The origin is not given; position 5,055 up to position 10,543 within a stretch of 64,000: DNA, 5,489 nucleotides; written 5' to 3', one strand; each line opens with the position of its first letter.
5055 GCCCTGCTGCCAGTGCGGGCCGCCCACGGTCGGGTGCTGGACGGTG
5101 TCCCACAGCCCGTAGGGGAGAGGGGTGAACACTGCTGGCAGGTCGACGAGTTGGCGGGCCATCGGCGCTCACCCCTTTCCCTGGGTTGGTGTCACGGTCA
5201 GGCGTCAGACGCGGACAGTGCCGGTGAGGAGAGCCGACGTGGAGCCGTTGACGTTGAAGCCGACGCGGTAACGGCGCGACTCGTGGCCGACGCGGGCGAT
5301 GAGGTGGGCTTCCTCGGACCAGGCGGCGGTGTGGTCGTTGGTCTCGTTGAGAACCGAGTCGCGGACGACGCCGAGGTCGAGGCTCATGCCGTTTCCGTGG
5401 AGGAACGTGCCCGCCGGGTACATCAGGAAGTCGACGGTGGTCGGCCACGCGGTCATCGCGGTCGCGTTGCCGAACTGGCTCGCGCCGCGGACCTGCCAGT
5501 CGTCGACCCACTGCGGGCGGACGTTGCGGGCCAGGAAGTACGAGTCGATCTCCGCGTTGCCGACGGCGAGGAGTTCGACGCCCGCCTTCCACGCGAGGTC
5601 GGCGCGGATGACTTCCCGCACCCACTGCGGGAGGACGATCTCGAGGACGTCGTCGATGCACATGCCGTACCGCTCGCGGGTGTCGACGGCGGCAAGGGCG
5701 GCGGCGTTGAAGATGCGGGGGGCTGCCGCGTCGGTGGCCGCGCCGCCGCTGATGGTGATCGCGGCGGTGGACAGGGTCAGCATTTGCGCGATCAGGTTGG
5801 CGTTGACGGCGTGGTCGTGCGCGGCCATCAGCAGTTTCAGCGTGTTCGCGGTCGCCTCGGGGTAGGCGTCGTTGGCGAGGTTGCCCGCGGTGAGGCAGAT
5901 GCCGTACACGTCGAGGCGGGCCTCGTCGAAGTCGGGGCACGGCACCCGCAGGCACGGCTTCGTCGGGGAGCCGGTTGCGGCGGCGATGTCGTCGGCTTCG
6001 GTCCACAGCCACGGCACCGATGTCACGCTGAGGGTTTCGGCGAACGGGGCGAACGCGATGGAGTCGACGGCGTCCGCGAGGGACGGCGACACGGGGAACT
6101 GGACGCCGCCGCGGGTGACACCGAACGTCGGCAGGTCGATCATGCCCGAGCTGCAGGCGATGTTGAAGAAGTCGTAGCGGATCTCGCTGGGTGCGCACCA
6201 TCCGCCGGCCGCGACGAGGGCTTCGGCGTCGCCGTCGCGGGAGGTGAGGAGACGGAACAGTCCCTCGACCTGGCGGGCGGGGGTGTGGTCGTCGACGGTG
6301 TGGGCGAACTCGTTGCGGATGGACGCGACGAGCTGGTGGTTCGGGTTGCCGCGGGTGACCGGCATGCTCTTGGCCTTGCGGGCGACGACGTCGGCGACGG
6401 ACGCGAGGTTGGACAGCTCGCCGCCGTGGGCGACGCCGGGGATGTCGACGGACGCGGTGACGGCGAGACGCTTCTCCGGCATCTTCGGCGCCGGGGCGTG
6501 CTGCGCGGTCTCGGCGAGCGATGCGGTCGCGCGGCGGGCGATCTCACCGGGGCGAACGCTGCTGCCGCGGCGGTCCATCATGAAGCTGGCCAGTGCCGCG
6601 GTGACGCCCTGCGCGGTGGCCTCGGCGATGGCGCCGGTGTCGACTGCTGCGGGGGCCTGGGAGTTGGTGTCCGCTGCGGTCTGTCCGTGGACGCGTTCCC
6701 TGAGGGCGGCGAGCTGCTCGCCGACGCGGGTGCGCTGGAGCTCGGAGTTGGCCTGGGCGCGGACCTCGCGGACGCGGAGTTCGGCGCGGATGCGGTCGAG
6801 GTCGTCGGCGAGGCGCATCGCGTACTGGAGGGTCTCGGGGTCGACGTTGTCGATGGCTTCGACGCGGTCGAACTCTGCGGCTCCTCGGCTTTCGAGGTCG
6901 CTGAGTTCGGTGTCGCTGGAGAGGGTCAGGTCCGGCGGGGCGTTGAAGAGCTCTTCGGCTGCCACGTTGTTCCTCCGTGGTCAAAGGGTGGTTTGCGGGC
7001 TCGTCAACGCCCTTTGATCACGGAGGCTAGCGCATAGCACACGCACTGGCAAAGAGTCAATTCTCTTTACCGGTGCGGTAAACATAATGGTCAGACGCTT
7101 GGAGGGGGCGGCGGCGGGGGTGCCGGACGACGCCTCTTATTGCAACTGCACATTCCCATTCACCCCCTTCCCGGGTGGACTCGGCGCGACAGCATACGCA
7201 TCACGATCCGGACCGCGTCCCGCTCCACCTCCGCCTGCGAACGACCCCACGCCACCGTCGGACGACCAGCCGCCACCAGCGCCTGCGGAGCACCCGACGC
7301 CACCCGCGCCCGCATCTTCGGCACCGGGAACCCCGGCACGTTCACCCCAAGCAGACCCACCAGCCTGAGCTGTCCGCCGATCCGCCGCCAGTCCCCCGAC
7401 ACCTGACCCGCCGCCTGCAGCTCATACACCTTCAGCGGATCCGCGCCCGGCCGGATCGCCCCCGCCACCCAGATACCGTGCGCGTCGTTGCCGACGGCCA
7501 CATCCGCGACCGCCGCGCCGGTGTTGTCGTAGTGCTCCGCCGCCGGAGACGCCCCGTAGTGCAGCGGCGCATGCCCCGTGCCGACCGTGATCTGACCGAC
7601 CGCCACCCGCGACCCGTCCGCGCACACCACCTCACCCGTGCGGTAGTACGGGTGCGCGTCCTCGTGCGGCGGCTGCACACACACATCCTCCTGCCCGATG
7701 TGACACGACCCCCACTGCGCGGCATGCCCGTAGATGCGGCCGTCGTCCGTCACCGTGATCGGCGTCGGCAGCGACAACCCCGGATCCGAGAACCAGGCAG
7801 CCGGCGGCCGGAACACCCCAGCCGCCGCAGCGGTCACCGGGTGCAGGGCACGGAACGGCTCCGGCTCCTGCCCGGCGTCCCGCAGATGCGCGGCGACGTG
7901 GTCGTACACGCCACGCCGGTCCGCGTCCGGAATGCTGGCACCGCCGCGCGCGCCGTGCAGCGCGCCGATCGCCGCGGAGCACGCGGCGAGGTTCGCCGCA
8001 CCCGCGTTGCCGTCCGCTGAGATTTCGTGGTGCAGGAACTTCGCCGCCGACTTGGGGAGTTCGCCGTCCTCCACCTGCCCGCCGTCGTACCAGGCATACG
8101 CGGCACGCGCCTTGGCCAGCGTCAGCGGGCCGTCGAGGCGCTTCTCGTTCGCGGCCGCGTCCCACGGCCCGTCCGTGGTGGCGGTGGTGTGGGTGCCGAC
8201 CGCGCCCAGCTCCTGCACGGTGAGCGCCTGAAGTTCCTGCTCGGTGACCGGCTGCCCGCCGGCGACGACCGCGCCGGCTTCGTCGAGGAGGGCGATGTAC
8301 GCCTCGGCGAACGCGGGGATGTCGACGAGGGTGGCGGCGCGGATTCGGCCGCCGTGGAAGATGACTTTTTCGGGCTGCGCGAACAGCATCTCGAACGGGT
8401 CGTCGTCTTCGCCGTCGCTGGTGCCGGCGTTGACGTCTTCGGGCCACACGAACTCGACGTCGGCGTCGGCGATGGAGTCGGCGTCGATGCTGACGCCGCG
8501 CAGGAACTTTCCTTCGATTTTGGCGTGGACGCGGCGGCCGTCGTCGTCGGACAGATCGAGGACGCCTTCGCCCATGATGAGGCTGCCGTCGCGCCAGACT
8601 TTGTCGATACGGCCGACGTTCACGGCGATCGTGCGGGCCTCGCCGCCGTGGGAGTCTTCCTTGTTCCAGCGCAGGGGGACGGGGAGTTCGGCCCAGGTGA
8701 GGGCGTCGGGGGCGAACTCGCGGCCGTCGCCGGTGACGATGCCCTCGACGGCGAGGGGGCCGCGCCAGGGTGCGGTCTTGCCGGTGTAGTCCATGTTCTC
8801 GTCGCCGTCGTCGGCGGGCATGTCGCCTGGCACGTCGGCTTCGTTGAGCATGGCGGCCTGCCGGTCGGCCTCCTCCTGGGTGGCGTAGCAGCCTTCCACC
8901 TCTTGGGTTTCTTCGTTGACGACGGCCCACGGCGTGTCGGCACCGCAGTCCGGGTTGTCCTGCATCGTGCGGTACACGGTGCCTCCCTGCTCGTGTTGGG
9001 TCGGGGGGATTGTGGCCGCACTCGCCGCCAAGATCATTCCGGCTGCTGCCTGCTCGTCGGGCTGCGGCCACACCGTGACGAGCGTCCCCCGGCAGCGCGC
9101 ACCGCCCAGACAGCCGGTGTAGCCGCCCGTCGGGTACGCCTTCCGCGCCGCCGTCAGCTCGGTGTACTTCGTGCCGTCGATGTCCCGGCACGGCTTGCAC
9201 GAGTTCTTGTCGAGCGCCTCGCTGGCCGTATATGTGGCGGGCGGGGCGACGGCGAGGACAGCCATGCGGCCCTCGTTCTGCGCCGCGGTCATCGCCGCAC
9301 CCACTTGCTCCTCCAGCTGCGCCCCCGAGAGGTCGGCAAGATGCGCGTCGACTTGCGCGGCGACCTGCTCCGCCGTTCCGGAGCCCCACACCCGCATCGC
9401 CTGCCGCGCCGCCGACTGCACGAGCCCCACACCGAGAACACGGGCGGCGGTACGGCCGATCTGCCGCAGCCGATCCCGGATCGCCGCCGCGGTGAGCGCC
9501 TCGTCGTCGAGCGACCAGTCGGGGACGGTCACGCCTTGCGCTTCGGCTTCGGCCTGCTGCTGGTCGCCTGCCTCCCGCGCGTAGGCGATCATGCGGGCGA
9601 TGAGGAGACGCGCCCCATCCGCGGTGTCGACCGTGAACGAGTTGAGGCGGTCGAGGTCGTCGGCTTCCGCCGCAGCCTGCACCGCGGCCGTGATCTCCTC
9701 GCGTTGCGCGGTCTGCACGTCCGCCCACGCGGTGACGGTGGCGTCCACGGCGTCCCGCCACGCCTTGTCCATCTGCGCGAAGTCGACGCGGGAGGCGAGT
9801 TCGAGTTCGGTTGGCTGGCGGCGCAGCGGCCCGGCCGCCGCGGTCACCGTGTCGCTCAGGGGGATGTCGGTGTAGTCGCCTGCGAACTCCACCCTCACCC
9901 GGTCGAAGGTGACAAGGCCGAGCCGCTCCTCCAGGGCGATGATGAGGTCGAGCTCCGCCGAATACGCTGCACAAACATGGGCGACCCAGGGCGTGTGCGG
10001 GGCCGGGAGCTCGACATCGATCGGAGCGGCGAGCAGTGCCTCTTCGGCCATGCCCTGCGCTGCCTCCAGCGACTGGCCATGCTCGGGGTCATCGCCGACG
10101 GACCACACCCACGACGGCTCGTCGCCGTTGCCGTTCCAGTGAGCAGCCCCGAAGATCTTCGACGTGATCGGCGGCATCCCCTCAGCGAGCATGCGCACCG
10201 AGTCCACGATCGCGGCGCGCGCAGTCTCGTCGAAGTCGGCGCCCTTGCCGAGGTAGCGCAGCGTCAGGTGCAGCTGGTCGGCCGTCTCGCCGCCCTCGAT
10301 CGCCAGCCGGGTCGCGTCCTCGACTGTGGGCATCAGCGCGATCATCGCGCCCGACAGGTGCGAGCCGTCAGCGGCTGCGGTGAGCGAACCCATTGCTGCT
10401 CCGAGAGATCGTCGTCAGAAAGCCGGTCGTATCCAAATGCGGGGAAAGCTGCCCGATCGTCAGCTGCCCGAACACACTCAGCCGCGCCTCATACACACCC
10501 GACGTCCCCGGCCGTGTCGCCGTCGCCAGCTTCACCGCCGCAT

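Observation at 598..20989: Family of conserved 33-nt elements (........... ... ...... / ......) placed 6-7 nt upstream of late-gene start codons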

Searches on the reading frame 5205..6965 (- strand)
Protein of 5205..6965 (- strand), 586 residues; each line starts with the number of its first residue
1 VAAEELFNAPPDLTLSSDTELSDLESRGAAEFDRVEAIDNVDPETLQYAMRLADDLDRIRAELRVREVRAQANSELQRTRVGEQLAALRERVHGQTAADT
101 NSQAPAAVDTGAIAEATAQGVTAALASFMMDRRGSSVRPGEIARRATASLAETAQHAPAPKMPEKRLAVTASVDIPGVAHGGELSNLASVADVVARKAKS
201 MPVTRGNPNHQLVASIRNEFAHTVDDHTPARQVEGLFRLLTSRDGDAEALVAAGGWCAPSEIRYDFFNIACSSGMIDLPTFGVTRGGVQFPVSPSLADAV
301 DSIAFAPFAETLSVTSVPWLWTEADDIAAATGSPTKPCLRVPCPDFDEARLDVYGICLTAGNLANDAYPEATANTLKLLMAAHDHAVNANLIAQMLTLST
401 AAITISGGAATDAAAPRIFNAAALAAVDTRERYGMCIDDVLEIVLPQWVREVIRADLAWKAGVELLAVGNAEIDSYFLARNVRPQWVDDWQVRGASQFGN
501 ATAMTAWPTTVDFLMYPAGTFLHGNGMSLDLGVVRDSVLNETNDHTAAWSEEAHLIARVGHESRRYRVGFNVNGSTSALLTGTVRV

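Call 12: search_protein_families(library=pfam, proteins=[window:5205-6965:-], max_evalue=0.01)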
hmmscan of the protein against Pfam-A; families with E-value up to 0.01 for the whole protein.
window:5205-6965:- (586 aa): 0 families

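Call 13: search_protein_families(library=phrogs, proteins=[window:5205-6965:-], max_evalue=0.001)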
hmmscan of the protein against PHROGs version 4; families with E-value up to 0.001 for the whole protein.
window:5205-6965:- (586 aa): 2 families
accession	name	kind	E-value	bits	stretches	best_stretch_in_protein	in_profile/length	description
phrog_777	-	head and packaging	1.2e-130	438.5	1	6-578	3-571/580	major head protein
phrog_20604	-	head and packaging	2.3e-06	28.8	1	250-294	3-48/76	virion structural protein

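Call 14: search_dna_similar(query=window:5205-6965:-, collection=phages, mode=protein, max_rows=30)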
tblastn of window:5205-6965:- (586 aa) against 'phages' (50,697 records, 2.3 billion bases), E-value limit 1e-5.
Records with a match: 877; places in all: 877; records where one place covers at least 80% of the query: 5.
Best place of each record, by identity: <60% 877.
By first word of the organism name: Mycobacterium 496; Gordonia 198; Microbacterium 131; Arthrobacter 18; Streptomyces 17; Rhodococcus 3; Mycolicibacterium 2; Tsukamurella 2; Actinoplanes 2; Curtobacterium 2; and 6 more.
By host as written in the record: Mycobacterium smegmatis mc2 155 348; Gordonia terrae 3612 155; Mycobacterium smegmatis mc#155 83; Microbacterium foliorum NRRL B-24224 58; Microbacterium foliorum NRRL B-24224 SEA 29; Microbacterium paraoxydans NWU1 27; Gordonia terrae CAG3 16; Gordonia rubripertincta NRRL B-16540 12; and 54 more.
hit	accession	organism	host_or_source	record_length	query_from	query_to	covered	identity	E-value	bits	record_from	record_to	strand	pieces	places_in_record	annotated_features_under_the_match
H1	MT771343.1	Gordonia phage Clown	Gordonia terrae 3612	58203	144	578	74%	36.0%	5e-51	195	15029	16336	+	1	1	23: major capsid hexamer protein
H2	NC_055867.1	Gordonia phage Clown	Gordonia terrae 3612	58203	144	578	74%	36.0%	5e-51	195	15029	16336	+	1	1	23: major head protein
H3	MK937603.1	Gordonia phage Bakery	Gordonia terrae 3612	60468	143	578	74%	35.3%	9e-57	212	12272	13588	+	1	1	20: major capsid hexamer protein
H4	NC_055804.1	Gordonia phage Bakery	Gordonia terrae 3612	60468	143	578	74%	35.3%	9e-57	212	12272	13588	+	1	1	20: major head protein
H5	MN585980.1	Microbacterium phage Gina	Microbacterium paraoxydans NWU1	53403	134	578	71%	36.9%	1e-33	204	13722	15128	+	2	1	28: major capsid hexamer protein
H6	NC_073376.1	Microbacterium phage Teamocil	Microbacterium paraoxydans NWU1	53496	134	578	71%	36.9%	1e-33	204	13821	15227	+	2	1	28: major capsid hexamer protein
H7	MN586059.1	Microbacterium phage Teamocil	Microbacterium paraoxydans NWU1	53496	134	578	71%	36.9%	1e-33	204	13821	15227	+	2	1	28: major capsid hexamer protein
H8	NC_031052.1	Gordonia phage Twister6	Gordonia terrae 3612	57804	143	578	74%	34.6%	1e-49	191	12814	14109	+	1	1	21: major head protein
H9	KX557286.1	Gordonia phage Twister6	Gordonia terrae 3612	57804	143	578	74%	34.6%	1e-49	191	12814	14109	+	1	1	21: major capsid hexamer protein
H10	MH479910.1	Gordonia phage Danyall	Gordonia terrae 3612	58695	143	578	74%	34.6%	1e-49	191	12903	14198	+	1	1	21: major capsid hexamer protein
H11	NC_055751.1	Gordonia phage Danyall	Gordonia terrae 3612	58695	143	578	74%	34.6%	1e-49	191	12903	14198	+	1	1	21: major head protein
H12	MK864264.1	Gordonia phage VanDeWege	Gordonia terrae 3612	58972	143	578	74%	34.6%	1e-49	191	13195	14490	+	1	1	22: major capsid hexamer protein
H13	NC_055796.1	Gordonia phage VanDeWege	Gordonia terrae 3612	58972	143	578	74%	34.6%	1e-49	191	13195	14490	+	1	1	22: major head protein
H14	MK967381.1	Gordonia phage RogerDodger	Gordonia terrae 3612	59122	143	578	74%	34.6%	1e-49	191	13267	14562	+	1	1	22: major capsid hexamer protein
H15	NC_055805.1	Gordonia phage RogerDodger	Gordonia terrae 3612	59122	143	578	74%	34.6%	1e-49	191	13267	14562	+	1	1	22: major head protein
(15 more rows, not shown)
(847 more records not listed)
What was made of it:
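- Tried and rejected: The capsid protein reaches at most 37% identity, to cluster-B-like Gordonia, Mycobacterium and Microbacterium phages (call 14).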

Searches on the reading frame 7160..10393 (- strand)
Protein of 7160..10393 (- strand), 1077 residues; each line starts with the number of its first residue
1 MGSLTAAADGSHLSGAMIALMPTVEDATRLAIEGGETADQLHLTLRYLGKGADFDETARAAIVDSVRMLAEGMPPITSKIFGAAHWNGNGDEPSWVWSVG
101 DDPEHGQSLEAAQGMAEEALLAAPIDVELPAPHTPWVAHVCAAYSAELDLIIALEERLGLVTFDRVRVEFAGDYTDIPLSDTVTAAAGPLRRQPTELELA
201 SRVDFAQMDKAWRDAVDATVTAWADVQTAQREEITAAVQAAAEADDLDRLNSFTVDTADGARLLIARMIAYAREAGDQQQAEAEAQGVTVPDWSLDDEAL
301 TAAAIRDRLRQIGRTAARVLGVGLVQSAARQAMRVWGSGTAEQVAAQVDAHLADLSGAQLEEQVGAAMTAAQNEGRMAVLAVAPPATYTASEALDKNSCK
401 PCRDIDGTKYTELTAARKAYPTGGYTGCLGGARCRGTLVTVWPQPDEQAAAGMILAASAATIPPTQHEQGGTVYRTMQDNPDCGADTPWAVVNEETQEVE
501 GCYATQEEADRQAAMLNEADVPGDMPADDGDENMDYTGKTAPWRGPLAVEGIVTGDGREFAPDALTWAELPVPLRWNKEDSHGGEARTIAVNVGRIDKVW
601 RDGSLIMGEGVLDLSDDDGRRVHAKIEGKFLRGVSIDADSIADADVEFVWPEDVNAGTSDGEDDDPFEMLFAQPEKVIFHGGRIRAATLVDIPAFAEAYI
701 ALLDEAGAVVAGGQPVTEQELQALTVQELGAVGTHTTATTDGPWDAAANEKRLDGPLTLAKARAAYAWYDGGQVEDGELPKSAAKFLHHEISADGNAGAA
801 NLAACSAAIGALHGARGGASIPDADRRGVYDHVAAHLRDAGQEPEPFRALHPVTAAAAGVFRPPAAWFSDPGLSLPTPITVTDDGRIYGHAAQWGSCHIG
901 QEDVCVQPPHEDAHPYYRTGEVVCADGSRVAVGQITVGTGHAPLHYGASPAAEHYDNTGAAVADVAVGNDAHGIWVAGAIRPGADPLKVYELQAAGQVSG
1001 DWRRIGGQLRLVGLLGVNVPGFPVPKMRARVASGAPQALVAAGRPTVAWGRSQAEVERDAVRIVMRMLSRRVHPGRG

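Call 12: search_protein_families(library=pfam, proteins=[window:7160-10393:-], max_evalue=0.01)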
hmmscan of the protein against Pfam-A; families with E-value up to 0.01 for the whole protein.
window:7160-10393:- (1077 aa): 0 families

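Call 13: search_protein_families(library=phrogs, proteins=[window:7160-10393:-], max_evalue=0.001)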
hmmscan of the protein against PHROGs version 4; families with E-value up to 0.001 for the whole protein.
window:7160-10393:- (1077 aa): 6 families
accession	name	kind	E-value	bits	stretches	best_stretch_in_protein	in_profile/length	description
phrog_859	-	head and packaging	9.4e-85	286.7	1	501-1050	343-743/807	portal protein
phrog_21470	-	unknown function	3.3e-82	277.8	1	538-1048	23-407/500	-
phrog_18402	-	head and packaging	4.5e-75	254.7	2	857-1043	12-192/861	head maturation protease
phrog_29860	-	head and packaging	8e-43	148.1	1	865-1043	18-196/405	virion structural protein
phrog_2659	-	DNA, RNA and nucleotide metabolism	4.7e-30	105.2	1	4-183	718-886/891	RNA ligase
phrog_595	-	head and packaging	8.4e-07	29.7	1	391-448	253-304/513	head maturation protease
